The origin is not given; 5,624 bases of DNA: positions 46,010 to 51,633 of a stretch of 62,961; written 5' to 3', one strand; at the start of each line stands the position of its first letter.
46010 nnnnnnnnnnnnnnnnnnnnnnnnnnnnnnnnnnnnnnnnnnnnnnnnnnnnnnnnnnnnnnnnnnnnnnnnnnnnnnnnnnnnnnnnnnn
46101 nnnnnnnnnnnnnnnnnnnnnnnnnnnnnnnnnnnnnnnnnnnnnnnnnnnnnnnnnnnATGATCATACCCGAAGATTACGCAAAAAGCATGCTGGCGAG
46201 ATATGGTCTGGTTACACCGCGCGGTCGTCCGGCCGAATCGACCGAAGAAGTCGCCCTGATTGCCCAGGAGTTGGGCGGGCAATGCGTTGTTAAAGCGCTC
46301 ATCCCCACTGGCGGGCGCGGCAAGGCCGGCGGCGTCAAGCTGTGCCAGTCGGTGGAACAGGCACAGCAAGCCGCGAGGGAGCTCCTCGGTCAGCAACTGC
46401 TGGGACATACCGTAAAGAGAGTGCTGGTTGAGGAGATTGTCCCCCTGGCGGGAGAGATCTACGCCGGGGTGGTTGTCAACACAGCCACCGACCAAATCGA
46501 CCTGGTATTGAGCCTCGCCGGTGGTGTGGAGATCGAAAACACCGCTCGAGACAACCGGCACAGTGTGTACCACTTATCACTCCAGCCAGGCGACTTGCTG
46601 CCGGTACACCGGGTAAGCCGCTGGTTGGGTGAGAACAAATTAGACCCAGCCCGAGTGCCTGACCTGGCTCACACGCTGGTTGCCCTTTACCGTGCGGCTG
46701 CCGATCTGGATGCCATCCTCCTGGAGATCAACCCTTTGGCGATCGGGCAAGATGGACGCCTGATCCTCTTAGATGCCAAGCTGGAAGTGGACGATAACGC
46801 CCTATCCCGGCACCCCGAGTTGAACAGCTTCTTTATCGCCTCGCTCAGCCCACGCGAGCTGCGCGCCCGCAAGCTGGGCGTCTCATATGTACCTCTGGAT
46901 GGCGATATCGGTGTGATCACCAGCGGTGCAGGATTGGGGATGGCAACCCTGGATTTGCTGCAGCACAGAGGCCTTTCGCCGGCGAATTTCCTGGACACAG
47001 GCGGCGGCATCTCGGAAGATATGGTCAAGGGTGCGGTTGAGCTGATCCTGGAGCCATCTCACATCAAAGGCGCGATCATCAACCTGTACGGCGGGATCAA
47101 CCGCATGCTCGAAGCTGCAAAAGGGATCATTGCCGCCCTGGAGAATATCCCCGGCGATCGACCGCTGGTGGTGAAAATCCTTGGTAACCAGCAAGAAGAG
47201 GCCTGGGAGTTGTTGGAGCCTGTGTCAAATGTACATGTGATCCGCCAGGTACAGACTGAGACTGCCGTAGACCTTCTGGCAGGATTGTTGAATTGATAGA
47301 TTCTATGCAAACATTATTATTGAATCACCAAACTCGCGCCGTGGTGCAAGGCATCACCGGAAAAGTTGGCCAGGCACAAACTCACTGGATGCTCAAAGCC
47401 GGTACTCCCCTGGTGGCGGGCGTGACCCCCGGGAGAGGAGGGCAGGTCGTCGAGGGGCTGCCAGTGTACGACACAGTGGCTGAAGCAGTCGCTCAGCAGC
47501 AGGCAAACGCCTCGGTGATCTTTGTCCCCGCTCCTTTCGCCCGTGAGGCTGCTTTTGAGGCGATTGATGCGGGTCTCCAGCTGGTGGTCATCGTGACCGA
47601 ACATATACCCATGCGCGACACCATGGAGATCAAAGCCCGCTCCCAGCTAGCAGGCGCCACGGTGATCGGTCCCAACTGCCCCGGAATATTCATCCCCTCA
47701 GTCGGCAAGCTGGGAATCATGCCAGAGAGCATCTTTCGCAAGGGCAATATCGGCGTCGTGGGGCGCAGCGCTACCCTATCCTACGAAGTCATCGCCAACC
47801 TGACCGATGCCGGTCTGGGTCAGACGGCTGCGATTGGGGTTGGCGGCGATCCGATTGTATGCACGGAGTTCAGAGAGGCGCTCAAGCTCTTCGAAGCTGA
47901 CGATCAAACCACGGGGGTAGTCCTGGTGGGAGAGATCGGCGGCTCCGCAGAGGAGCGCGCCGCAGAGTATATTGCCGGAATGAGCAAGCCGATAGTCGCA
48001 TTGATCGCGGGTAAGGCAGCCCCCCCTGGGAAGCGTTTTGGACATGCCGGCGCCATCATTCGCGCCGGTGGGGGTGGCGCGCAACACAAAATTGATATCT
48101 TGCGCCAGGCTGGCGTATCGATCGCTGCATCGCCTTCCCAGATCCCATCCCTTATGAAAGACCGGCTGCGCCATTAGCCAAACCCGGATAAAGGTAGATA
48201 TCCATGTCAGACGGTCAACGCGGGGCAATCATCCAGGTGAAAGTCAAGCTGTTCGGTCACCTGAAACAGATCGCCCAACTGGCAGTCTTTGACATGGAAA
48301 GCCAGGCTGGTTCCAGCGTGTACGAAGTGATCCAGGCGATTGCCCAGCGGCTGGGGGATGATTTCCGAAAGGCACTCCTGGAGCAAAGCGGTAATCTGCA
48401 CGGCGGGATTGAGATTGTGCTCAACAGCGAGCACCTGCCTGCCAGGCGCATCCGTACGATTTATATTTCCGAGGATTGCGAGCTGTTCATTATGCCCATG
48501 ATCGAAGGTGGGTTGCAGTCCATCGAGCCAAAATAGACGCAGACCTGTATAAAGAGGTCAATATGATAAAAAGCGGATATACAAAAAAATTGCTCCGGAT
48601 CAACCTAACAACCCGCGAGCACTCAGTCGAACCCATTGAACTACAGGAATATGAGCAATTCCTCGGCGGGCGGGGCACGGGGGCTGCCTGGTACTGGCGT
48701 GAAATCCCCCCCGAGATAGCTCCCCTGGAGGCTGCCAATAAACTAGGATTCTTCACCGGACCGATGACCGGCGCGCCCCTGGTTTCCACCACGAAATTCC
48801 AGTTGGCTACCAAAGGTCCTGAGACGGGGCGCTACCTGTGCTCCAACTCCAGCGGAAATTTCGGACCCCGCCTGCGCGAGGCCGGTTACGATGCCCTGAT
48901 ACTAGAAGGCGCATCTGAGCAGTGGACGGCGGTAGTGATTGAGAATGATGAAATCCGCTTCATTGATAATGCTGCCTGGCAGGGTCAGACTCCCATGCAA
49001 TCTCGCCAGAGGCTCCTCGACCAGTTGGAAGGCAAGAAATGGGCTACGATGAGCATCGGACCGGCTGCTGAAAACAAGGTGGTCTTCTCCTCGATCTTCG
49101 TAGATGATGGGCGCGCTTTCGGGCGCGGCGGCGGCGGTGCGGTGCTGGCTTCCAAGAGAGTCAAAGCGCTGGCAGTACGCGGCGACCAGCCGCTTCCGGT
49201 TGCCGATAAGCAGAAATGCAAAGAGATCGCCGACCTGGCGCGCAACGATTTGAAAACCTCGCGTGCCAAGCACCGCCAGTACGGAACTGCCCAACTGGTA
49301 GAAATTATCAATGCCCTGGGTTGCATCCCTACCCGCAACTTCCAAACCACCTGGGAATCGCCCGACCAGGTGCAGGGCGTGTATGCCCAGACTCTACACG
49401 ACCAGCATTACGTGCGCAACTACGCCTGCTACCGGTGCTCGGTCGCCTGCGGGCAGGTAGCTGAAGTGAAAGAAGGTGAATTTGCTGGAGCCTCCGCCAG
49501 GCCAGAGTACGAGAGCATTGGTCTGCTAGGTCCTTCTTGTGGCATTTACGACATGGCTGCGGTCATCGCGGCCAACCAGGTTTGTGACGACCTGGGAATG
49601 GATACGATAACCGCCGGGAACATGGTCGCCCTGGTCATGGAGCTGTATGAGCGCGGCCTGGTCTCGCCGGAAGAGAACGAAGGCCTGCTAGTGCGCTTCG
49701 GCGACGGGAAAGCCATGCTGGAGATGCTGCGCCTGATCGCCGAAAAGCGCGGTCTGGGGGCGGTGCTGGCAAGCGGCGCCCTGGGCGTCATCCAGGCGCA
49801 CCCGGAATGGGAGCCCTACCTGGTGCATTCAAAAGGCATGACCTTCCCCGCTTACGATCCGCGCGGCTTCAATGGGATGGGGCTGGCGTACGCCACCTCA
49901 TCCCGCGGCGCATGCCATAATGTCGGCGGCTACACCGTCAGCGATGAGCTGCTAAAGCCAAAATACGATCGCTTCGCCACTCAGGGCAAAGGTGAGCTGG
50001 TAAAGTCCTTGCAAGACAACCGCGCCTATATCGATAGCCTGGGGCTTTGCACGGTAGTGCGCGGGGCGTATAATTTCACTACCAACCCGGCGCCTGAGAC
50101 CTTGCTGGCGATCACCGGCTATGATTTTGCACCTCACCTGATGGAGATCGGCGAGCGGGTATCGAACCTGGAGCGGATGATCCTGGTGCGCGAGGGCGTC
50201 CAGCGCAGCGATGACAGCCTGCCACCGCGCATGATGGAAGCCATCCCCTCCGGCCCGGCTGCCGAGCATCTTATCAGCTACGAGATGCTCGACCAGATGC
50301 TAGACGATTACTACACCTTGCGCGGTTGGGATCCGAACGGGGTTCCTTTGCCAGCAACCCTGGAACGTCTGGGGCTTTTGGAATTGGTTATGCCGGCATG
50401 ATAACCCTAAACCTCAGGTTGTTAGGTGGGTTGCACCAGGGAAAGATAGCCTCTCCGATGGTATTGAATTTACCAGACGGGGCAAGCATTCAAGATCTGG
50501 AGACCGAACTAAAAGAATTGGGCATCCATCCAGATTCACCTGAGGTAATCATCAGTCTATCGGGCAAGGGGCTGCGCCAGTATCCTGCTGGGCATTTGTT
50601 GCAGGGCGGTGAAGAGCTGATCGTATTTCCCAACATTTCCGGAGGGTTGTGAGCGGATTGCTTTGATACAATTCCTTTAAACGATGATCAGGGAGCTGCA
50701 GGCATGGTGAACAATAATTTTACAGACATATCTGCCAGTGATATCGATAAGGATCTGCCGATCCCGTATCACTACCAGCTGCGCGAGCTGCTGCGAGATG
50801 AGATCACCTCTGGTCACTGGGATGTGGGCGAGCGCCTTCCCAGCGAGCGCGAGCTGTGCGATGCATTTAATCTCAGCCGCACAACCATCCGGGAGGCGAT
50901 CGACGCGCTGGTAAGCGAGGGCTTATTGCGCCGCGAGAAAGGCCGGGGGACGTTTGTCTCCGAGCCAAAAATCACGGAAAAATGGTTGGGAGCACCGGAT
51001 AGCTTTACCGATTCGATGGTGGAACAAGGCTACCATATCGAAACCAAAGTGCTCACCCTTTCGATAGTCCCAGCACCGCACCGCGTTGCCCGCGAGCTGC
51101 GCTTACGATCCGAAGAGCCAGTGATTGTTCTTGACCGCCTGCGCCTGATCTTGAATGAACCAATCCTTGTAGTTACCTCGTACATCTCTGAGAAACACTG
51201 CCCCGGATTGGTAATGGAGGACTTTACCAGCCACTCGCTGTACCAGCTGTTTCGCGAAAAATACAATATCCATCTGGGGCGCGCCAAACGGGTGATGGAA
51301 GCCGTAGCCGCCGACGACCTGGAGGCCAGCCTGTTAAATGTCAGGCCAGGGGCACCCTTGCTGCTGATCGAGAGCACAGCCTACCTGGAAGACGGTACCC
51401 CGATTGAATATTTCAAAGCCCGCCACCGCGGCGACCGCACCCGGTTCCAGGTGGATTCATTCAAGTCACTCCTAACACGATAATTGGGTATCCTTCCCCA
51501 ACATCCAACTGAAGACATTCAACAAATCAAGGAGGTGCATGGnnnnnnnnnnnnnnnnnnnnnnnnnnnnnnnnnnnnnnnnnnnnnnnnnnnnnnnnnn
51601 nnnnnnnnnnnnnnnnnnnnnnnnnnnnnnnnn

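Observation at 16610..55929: ~39 kb bidirectional catabolic super-operon linking sugar(-acid) cleavage to a W-AOR / OFOR / ADP-forming ligase module: candidate undescribed anaerobic pathway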

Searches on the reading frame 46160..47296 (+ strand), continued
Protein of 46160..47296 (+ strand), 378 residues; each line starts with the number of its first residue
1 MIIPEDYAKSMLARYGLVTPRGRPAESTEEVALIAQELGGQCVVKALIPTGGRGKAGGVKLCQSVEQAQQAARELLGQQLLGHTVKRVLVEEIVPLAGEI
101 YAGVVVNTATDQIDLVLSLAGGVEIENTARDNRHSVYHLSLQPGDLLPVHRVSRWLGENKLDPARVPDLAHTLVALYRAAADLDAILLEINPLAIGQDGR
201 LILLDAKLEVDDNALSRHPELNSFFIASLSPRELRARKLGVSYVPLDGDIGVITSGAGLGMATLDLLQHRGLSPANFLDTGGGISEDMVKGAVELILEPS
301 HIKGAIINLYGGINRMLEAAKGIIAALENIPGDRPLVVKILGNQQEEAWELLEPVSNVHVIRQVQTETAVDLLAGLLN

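Call 71: search_protein_families(library=pfam, proteins=[L004:85-945:-, L004:1302-2819:-, L004:3493-4485:-, L004:4821-5597:+, L004:5713-6981:+, L004:13180-14076:+, L004:16147-17826:-, L004:17836-18978:-, L004:18932-20107:-, L004:20326-21111:-], max_evalue=0.00001)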
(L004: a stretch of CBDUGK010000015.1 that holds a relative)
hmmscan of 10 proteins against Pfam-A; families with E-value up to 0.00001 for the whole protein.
L004:85-945:- (286 aa): 3 families
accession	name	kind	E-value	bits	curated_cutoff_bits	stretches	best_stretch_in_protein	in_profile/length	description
PF09130.16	DUF1932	-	5e-13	49.2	25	1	189-258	1-70/70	Domain of unknown function (DUF1932)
PF03446.21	NAD_binding_2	-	5.2e-07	30.2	21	1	6-126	2-125/161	NAD binding domain of 6-phosphogluconate dehydrogenase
PF03807.23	F420_oxidored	-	4.6e-06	27.6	21.6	1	6-85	2-82/94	NADP oxidoreductase coenzyme F420-dependent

L004:1302-2819:- (505 aa): 1 family
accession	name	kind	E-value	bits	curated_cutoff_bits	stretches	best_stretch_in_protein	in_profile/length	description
PF01970.21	TctA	-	2.8e-128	428.6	28.9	1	21-449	1-423/423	Tripartite tricarboxylate transporter TctA family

L004:3493-4485:- (330 aa): 1 family
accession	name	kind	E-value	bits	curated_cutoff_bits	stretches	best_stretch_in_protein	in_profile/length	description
PF03401.19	TctC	-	7.7e-41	140.8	27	1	51-304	1-254/274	Tripartite tricarboxylate transporter family receptor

L004:4821-5597:+ (258 aa): 2 families
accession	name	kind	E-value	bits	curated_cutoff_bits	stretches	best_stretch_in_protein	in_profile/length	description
PF07729.17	FCD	-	2.3e-25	89.8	24.3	1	114-241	1-124/125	FCD domain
PF00392.27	GntR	-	1.2e-19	70.1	27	1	27-89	2-64/64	Bacterial regulatory proteins, gntR family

L004:5713-6981:+ (422 aa): 2 families
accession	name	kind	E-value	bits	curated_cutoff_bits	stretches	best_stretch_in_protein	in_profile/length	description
PF00465.25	Fe-ADH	-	9.2e-26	90.9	31.3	1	18-190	3-167/168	Iron-containing alcohol dehydrogenase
PF25137.1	ADH_Fe_C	-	2.6e-10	40.7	27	1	205-327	4-125/194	Fe-containing alcohol dehydrogenase family, C-terminal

L004:13180-14076:+ (298 aa): 1 family
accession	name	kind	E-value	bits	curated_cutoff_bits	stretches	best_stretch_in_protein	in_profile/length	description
PF03783.19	CsgG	-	7.2e-09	35.7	20.8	1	120-276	49-199/210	Curli production assembly/transport component CsgG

L004:16147-17826:- (559 aa): 1 family
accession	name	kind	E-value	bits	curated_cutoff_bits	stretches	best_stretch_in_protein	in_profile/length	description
PF00528.27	BPD_transp_1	-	2.8e-19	70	26.4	2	75-273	2-178/184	Binding-protein-dependent transport system inner membrane component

L004:17836-18978:- (380 aa): 3 families
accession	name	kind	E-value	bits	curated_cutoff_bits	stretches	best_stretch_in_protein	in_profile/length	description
PF00005.33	ABC_tran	-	2.1e-35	122.7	25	1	42-190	1-136/137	ABC transporter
PF13304.12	AAA_21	-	3.5e-07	31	27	0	125-200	209-278/304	AAA domain, putative AbiEii toxin, Type IV TA system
PF08402.16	TOBE_2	-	4.5e-07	30.3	21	1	305-377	1-75/76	TOBE domain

L004:18932-20107:- (391 aa): 4 families
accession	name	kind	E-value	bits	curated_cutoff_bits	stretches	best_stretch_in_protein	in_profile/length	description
PF13343.11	SBP_bac_6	-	2e-20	73.8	24.6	1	150-344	19-214/245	Bacterial extracellular solute-binding protein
PF13416.11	SBP_bac_8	-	3.2e-17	63.6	27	1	106-346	3-257/279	Bacterial extracellular solute-binding protein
PF01547.30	SBP_bac_1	-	5.1e-16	60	26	1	102-338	11-306/307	Bacterial extracellular solute-binding protein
PF13531.11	SBP_bac_11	-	1.1e-12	48.6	25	1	100-341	11-221/227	Bacterial extracellular solute-binding protein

L004:20326-21111:- (261 aa): 2 families
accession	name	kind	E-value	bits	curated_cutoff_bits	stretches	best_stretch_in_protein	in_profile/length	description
PF02687.27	FtsX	-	9.3e-23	81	25.5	1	141-254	3-120/120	FtsX-like permease C-terminal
PF12704.14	MacB_PCD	-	2.3e-19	70.9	27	1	2-104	108-206/207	MacB-like periplasmic core domain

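Call 82: search_protein_families(library=pfam, proteins=[L045:14489-14740:+], max_evalue=0.001)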
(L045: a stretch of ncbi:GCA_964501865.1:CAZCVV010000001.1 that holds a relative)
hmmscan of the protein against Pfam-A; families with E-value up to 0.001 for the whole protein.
L045:14489-14740:+ (83 aa): 0 families

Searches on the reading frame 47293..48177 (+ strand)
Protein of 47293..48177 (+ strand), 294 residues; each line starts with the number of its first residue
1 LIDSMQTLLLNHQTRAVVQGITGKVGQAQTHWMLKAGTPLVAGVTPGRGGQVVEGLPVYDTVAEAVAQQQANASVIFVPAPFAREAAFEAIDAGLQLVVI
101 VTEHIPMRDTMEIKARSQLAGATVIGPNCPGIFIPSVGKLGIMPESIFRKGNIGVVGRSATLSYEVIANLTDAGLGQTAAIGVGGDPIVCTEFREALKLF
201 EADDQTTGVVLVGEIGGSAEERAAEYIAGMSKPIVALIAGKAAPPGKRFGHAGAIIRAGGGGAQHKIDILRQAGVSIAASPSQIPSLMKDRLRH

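Call 7: search_protein_families(library=pfam, proteins=[window:47293-48177:+])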
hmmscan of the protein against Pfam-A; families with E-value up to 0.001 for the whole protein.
window:47293-48177:+ (294 aa): 4 families
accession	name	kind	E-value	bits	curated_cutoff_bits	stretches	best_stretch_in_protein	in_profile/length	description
PF02629.25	CoA_binding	-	4.4e-24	85.5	22.3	1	12-104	2-97/97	CoA binding domain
PF00549.24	Ligase_CoA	-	4.4e-17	62.8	24.5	1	158-274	3-126/128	CoA-ligase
PF13380.12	CoA_binding_2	-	2.3e-08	34.9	22.8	1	23-132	13-113/116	CoA binding domain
PF13607.11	Succ_CoA_lig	-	4.8e-07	30.1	27.4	1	150-279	1-126/138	Succinyl-CoA ligase like flavodoxin domain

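Call 42: search_protein_families(library=ncbifam, proteins=[window:47293-48177:+], max_evalue=1e-8)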
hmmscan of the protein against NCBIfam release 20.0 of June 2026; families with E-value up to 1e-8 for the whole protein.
window:47293-48177:+ (294 aa): 5 families
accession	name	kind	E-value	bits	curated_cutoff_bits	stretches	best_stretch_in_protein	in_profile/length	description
TIGR01019.1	sucCoAalpha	subfamily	1.8e-115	385.3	353.2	1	9-290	2-284/286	succinate--CoA ligase subunit alpha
NF004230.0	PRK05678.1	equivalog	3.8e-114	380.8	336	1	8-292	3-288/291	succinate--CoA ligase subunit alpha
NF004760.0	PRK06091.1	subfamily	1.2e-17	63.6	433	1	68-242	115-290/555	acyl-CoA synthetase FdrA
TIGR02717.1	AcCoA-syn-alpha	equivalog_domain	1.7e-16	59.9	567.15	1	23-281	20-277/447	acetate--CoA ligase alpha subunit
NF045494.1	AcCoALig_Archglob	equivalog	8.7e-09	34.3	1200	0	69-244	280-457/665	acetate--CoA ligase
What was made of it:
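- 46160..48177 (+): SucC-SucD ADP-forming CoA ligase. SucD passes TIGR01019 (385 against 353) and NF004230 (381 against 336) (call 42).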

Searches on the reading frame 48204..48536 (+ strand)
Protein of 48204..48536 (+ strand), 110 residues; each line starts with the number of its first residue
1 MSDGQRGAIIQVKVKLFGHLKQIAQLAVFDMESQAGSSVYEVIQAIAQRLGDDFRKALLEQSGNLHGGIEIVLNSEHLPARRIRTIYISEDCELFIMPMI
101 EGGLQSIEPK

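Call 8: search_protein_families(library=pfam, proteins=[window:48204-48536:+])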
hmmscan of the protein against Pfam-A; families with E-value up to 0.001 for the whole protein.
window:48204-48536:+ (110 aa): 1 family
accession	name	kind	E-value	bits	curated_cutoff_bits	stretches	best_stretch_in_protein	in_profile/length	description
PF02597.26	ThiS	-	4.3e-05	24.4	22.5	1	14-103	1-76/76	ThiS family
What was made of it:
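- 48204..48536 (+): ThiS/MoaD-like small protein 1. PF02597 at 4.3e-5 (call 8).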

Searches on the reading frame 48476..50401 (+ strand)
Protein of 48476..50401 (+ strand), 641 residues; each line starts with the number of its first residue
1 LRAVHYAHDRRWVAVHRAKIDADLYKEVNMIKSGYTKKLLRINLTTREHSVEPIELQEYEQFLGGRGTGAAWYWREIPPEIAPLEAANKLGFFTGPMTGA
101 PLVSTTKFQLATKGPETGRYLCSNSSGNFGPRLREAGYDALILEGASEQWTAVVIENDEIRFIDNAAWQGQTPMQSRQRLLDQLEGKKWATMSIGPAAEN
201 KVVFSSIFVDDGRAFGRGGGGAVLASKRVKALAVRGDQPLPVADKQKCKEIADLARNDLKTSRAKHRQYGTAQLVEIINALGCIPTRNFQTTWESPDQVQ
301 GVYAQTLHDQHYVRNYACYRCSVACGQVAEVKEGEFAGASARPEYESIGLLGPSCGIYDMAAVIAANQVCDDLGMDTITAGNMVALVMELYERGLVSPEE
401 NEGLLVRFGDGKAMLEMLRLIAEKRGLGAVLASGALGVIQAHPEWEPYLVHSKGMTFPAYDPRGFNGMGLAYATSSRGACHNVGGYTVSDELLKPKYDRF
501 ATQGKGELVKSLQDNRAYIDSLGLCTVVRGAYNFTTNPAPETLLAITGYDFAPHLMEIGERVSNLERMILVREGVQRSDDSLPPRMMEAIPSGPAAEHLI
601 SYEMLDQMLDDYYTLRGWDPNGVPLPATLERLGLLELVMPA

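Call 8: search_protein_families(library=pfam, proteins=[window:48476-50401:+])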
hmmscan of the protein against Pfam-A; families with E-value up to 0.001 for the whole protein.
window:48476-50401:+ (641 aa): 2 families
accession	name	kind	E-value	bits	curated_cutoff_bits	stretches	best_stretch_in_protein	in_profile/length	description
PF01314.23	AFOR_C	-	7.9e-123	410.8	27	1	255-634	10-385/385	Aldehyde ferredoxin oxidoreductase, domains 2 & 3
PF02730.20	AFOR_N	-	3.9e-59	200.2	29.8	1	38-236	2-198/199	Aldehyde ferredoxin oxidoreductase, N-terminal domain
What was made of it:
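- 48563..50401 (+): Aldehyde:ferredoxin oxidoreductase 2 (612 aa). AFOR_N and AFOR_C domains (call 8).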

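Call 42: search_protein_families(library=ncbifam, proteins=[window:48560-50401:+], max_evalue=1e-8)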
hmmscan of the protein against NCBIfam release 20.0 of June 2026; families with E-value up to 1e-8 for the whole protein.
window:48560-50401:+ (613 aa): 1 family
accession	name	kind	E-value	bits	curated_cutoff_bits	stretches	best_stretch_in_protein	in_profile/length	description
NF007354.0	PRK09849.1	equivalog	2.7e-42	145.2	868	1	4-233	5-232/703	aldehyde ferredoxin oxidoreductase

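Call 59: search_solved_structures(query=window:48560-50401:+, max_evalue=1e-10)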
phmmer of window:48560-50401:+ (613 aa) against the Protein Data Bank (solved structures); distinct sequences matched with E-value up to 1e-10: 9.
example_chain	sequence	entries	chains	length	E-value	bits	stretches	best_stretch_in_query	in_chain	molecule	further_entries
9mqx_D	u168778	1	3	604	1.7e-118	400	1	6-610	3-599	Aldehyde:ferredoxin oxidoreductase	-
9g7j_A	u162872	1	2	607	6.9e-115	388.1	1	6-609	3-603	Aldehyde ferredoxin oxidoreductase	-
1aor_A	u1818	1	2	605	1e-109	371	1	10-608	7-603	ALDEHYDE FERREDOXIN OXIDOREDUCTASE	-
8c0z_A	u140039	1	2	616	2.9e-107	362.9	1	6-606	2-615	Aldehyde:ferredoxin oxidoreductase,tungsten-containing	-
1b25_A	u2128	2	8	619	4.3e-82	279.8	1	6-612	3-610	PROTEIN (FORMALDEHYDE FERREDOXIN OXIDOREDUCTASE) | FORMALDEHYDE FERREDOXIN OXIDOREDUCTASE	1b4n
9q1t_A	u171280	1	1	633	5.5e-82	279.4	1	5-605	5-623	Tungsten-dependent aldehyde oxidoreductase WOR83 from Haloferax volcanii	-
6x6u_A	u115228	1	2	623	3.9e-64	220.5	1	6-608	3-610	Formaldehyde:ferredoxin oxidoreductase wor5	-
6x1o_A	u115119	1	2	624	3.9e-64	220.5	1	6-608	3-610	Formaldehyde:ferredoxin oxidoreductase wor5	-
4z3w_A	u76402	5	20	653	1.6e-39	139.2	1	11-411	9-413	Benzoyl-CoA reductase, putative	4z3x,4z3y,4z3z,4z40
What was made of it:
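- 48563..50401 (+): Closest to AOR-type structures (call 59).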

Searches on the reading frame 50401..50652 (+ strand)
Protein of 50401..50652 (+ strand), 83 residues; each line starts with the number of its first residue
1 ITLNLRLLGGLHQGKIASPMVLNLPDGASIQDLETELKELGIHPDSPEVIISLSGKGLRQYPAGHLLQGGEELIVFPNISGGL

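Call 82: search_protein_families(library=pfam, proteins=[window:50401-50652:+], max_evalue=0.001)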
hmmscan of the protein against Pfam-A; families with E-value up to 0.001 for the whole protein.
window:50401-50652:+ (83 aa): 0 families
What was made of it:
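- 50398..50652 (+): 84-aa protein, weakly MoaD-like, overlapping the AOR2 stop by 4 nt. No Pfam hit of its own (call 82).
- Checked: The second 'MoaD' (50398-50652) has no Pfam hit of its own (call 82).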

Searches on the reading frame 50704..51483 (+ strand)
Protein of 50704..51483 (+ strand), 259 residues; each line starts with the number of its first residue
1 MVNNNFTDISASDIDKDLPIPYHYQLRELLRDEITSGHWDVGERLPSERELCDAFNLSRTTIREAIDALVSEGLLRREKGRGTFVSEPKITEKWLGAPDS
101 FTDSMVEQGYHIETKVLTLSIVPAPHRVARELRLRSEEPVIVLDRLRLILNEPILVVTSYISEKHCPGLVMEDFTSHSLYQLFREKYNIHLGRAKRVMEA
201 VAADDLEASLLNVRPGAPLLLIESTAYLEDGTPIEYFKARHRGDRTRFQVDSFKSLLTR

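Call 8: search_protein_families(library=pfam, proteins=[window:50704-51483:+])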
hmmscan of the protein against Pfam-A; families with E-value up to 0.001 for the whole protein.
window:50704-51483:+ (259 aa): 3 families
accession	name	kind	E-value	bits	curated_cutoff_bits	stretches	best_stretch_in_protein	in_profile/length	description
PF07702.18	UTRA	-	4.1e-42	143.8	23.8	1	107-246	1-140/141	UTRA domain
PF00392.27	GntR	-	2.5e-22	78.7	27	1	25-85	4-64/64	Bacterial regulatory proteins, gntR family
PF14502.12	HTH_41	-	1.3e-05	24.9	25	1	41-84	2-47/48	Helix-turn-helix domain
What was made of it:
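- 50704..51483 (+): GntR/HutC-type regulator with a UTRA effector domain. GntR and UTRA domains (call 8).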

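Call 42: search_protein_families(library=ncbifam, proteins=[window:50704-51483:+], max_evalue=1e-8)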
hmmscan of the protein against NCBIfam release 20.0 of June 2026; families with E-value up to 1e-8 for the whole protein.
window:50704-51483:+ (259 aa): 19 families
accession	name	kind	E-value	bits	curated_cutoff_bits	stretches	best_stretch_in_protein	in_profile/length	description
NF008491.0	PRK11402.1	subfamily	1.1e-43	149.5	269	1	21-252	11-240/243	GntR family transcriptional regulator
TIGR02325.1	C_P_lyase_phnF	equivalog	3.5e-43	147.8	156.8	1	25-251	12-237/238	phosphonate metabolism transcriptional regulator PhnF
NF041547.1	GntR_LSA1692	equivalog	9.9e-42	143.1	275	1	25-249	5-227/233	GntR family transcriptional regulator, LSA1692 subfamily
TIGR02018.2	his_ut_repres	equivalog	1e-36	126.4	220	1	25-249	3-223/226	histidine utilization transcriptional repressor HutC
TIGR03337.1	phnR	equivalog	1.6e-36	126.2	296.75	1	24-251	4-229/231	phosphonate utilization transcriptional regulator PhnR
TIGR02404.1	trehalos_R_Bsub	equivalog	2.3e-35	122.3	211.95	1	30-248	9-227/233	trehalose operon repressor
NF052441.1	TransRegRv0792c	equivalog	1.3e-34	119.7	400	1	20-251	15-245/260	Rv0792c family HTH-type transcriptional regulator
NF007486.0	PRK10079.1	equivalog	2e-25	90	363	1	30-248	21-237/241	phosphonate metabolism transcriptional regulator PhnF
NF007292.0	PRK09764.1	equivalog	1.2e-23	83.5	281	1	21-249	5-231/240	GntR family transcriptional regulator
NF011575.0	PRK14999.1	equivalog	7.1e-20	71.3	424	1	16-249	7-236/241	histidine utilization repressor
NF052282.1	PLP_TF_PdxR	equivalog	5.3e-16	58.7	320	1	24-91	4-71/448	MocR-like pyridoxine biosynthesis transcription factor PdxR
NF052290.2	MocR_like_YczR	exception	2.3e-13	49.7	487.4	1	21-92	19-90/458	MocR-like transcription factor YczR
NF007741.0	PRK10421.1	equivalog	4.7e-13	49.1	311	1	25-94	11-78/262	transcriptional regulator LldR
NF052281.1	rhizopine_MocR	equivalog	5.1e-13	48.5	650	1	12-89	9-86/479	rhizopine catabolism transcriptional regulator MocR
NF007001.0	PRK09464.1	equivalog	3.3e-12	46.6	330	1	32-87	21-76/254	pyruvate dehydrogenase complex transcriptional repressor PdhR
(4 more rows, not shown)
